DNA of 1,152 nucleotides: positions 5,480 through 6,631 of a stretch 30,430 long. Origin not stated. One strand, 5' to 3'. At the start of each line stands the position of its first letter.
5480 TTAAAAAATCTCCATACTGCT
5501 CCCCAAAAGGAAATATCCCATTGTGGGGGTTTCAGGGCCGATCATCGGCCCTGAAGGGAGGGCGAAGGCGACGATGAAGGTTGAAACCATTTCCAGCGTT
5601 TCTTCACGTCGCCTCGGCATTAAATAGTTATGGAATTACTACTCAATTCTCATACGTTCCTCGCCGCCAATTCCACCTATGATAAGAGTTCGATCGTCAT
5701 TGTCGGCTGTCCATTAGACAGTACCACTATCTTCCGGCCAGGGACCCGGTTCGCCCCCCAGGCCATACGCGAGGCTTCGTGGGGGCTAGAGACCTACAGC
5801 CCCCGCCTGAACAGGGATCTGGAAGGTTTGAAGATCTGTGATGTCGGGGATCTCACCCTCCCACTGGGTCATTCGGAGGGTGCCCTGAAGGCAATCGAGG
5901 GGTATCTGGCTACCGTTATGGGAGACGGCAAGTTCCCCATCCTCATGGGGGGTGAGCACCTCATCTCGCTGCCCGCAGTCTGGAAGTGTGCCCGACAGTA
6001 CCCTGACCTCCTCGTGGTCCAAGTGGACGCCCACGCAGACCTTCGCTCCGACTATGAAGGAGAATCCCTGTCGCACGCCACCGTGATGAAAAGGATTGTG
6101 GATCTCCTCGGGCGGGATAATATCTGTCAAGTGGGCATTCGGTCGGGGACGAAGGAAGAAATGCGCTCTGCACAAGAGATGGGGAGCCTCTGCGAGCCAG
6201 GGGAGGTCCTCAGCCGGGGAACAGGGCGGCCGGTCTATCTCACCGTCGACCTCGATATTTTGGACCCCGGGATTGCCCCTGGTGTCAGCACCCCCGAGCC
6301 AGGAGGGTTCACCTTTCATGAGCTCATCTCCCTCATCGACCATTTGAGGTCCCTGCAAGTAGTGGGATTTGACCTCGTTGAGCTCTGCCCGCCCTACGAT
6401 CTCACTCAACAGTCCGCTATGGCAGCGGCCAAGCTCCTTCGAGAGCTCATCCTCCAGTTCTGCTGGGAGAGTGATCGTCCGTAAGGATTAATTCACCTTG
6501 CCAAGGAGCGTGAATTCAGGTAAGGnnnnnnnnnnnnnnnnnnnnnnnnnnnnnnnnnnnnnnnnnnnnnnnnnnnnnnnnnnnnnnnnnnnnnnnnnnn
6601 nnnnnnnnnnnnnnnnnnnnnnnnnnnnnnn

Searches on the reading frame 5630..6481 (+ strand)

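Call 19: search_protein_families(library=pfam, proteins=[window:5630-6481:+], max_evalue=0.00001)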
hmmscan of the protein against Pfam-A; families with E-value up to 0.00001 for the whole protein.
window:5630-6481:+ (284 aa): 1 family
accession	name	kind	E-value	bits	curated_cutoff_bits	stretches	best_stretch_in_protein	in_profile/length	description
PF00491.26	Arginase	-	7.5e-78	262.3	22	1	21-274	2-278/280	Arginase family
